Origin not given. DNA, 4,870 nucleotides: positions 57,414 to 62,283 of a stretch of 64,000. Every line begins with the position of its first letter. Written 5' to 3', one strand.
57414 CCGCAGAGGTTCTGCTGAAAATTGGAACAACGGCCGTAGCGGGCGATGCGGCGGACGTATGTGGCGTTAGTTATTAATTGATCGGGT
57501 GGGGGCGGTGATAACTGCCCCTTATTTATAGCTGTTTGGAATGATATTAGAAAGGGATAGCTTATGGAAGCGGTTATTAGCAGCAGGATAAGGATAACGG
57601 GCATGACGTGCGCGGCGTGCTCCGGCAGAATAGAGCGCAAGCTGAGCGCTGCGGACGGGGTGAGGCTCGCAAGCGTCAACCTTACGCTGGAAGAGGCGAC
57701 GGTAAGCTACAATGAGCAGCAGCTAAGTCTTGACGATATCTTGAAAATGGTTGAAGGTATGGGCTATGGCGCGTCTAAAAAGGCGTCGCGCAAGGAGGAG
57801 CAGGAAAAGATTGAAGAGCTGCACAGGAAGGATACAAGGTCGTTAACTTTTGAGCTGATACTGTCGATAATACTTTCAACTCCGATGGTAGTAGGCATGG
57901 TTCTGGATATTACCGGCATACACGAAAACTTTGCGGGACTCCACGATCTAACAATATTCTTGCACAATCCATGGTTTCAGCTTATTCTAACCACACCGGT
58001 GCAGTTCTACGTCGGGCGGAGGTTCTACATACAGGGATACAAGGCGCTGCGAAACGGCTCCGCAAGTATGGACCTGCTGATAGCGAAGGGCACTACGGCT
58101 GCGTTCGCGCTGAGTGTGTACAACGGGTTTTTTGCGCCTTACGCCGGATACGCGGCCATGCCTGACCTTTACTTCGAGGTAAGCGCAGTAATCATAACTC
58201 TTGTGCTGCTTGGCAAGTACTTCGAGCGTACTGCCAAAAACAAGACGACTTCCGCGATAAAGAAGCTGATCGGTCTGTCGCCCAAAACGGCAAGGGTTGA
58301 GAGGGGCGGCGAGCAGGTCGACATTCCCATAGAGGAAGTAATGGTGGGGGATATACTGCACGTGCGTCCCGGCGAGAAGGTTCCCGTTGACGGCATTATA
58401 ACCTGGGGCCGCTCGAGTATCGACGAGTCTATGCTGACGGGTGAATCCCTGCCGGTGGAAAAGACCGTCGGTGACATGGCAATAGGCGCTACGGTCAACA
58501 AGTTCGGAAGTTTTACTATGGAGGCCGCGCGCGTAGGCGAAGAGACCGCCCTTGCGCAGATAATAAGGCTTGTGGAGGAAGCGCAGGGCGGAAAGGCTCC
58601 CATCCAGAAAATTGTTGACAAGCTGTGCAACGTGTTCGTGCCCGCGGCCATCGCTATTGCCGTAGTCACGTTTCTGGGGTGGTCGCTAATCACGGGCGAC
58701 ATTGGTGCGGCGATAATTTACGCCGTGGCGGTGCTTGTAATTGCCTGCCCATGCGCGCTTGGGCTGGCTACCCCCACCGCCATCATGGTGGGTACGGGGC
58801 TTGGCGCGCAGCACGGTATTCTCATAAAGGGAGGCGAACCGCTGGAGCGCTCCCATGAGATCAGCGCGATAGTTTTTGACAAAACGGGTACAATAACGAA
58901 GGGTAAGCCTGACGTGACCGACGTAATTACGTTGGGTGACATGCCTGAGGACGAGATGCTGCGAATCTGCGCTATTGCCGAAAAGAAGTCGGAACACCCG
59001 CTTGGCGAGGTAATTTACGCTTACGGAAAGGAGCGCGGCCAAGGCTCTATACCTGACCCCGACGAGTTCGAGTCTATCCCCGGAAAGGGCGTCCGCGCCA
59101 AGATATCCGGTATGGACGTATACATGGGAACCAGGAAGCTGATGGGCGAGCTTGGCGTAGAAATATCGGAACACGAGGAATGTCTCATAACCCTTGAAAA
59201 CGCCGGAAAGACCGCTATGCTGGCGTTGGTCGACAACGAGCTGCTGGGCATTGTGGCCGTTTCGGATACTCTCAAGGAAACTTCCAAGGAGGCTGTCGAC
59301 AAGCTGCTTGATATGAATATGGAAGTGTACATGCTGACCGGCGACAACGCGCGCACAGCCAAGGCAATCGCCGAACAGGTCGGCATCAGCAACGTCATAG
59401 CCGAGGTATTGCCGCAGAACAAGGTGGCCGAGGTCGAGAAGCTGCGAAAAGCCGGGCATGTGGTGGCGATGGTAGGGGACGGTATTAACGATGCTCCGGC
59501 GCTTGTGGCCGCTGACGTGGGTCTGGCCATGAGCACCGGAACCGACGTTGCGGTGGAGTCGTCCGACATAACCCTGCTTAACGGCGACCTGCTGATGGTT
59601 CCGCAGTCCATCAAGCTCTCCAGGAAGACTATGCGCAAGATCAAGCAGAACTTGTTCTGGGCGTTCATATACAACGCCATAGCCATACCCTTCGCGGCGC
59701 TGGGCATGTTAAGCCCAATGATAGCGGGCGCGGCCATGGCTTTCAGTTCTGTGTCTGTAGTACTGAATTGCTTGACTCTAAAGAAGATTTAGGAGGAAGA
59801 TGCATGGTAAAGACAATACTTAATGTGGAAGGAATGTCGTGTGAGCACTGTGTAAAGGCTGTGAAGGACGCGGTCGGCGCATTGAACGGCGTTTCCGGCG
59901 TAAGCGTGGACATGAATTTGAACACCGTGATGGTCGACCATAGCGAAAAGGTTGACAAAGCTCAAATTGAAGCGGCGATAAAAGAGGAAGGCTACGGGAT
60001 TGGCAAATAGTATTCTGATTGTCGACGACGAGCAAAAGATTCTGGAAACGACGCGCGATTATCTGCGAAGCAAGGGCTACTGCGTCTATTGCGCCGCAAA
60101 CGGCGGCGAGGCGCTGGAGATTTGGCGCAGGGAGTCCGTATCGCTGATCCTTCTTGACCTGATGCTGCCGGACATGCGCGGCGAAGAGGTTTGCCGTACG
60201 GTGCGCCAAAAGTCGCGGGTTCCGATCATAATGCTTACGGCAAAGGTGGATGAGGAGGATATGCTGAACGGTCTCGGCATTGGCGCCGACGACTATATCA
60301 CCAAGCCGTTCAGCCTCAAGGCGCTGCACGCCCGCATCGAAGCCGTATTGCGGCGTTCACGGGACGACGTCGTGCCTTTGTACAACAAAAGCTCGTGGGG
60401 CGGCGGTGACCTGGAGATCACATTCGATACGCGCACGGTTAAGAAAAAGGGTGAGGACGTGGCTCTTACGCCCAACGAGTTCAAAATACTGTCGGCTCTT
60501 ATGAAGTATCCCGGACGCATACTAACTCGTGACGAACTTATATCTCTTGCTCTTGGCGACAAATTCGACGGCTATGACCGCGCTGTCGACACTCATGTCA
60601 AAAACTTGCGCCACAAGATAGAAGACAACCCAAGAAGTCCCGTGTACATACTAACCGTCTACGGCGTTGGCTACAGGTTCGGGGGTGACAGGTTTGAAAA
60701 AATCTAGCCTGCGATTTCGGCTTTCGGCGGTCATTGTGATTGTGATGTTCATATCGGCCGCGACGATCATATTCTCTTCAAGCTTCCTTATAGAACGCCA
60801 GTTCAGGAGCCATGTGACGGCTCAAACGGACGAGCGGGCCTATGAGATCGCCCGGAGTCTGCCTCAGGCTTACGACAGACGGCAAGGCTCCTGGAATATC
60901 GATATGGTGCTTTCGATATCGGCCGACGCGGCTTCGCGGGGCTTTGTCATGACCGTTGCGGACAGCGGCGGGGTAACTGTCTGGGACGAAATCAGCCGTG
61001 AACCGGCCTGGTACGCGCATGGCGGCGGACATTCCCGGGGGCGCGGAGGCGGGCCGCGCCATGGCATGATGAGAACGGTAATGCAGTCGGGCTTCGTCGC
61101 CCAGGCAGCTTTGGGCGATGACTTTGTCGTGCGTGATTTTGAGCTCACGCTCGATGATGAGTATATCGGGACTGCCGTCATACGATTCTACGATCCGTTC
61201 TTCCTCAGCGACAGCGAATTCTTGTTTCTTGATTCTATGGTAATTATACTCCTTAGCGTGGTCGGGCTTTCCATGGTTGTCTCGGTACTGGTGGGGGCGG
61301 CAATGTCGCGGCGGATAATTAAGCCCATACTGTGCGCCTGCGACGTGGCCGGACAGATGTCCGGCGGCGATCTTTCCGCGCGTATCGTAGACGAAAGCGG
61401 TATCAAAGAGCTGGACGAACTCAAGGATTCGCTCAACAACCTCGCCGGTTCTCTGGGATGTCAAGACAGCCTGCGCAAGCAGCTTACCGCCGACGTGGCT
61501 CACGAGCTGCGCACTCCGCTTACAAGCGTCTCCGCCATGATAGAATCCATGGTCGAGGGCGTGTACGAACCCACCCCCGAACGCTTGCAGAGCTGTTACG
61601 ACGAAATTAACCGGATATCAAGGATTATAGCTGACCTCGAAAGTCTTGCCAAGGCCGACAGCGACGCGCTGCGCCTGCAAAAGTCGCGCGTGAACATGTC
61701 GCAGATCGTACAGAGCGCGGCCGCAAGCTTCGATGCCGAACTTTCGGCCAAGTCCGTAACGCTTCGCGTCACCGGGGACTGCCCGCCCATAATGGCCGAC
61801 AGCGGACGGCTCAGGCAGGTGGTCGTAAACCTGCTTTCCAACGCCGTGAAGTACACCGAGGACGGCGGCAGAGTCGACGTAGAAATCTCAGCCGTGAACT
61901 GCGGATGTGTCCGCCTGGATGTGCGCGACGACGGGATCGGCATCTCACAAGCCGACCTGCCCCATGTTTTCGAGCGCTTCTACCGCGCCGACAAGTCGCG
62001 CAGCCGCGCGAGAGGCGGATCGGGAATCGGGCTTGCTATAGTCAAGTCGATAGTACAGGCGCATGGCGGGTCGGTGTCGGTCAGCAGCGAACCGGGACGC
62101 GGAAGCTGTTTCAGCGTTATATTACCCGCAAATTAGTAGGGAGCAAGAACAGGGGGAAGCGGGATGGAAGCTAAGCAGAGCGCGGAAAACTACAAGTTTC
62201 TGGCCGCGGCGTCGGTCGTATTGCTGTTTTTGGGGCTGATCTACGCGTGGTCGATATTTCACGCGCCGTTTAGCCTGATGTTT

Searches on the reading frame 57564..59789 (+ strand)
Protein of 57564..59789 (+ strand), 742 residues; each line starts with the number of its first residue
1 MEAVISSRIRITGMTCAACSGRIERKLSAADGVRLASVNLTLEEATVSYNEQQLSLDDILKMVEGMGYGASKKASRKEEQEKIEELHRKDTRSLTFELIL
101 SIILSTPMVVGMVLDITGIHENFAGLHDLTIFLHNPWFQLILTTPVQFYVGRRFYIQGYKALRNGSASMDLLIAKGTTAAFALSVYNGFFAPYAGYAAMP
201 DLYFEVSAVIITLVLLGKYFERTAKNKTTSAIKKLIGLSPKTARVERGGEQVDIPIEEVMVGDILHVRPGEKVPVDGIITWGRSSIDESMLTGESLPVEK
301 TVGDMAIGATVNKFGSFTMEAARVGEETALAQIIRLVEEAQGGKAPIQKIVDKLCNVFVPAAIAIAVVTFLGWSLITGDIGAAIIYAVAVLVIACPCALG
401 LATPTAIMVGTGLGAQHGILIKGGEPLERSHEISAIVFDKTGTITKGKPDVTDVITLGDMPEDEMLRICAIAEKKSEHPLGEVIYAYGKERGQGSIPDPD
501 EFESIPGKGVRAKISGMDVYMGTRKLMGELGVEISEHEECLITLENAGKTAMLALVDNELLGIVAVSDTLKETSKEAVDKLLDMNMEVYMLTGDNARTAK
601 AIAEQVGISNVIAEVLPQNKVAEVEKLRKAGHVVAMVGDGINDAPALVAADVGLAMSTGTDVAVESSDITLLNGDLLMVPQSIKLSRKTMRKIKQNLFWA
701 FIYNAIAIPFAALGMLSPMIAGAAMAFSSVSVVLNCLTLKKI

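Call 24: search_protein_families(library=pfam, proteins=[window:57564-59789:+], max_evalue=0.0001)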
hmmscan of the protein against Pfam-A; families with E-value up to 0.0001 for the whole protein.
window:57564-59789:+ (742 aa): 3 families
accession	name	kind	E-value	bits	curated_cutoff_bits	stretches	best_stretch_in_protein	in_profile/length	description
PF00122.25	E1-E2_ATPase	-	4.5e-59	199.5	28.1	1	238-416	2-180/181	E1-E2 ATPase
PF00702.32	Hydrolase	-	3.1e-34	119.5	26.4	1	433-651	1-191/191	haloacid dehalogenase-like hydrolase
PF00403.32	HMA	-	4.1e-13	50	24.8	1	9-68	2-61/62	Heavy-metal-associated domain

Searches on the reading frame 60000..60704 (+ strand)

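Call 24: search_protein_families(library=pfam, proteins=[window:60000-60704:+], max_evalue=0.0001)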
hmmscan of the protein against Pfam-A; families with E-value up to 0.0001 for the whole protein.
window:60000-60704:+ (235 aa): 2 families
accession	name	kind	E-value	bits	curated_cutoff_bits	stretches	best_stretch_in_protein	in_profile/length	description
PF00072.30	Response_reg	-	2.3e-30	105.5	30.2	1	5-114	1-111/111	Response regulator receiver domain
PF00486.34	Trans_reg_C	-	9.4e-27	93.4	26.2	1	151-227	1-77/77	Transcriptional regulatory protein, C terminal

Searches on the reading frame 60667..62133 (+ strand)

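Call 24: search_protein_families(library=pfam, proteins=[window:60667-62133:+], max_evalue=0.0001)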
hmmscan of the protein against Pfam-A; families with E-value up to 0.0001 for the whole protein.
window:60667-62133:+ (489 aa): 4 families
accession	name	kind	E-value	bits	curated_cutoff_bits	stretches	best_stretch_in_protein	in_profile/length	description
PF02518.31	HATPase_c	-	3.8e-34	117.9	26.4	1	378-488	2-109/111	Histidine kinase-, DNA gyrase B-, and HSP90-like ATPase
PF00512.31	HisKA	-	7.2e-14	52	26.9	1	270-332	2-65/66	His Kinase A (phospho-acceptor) domain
PF13581.12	HATPase_c_2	-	3.5e-05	24.2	27.4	0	379-466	29-112/127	Histidine kinase-like ATPase domain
PF00672.30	HAMP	-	6e-05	23.7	25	0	213-263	2-51/53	HAMP domain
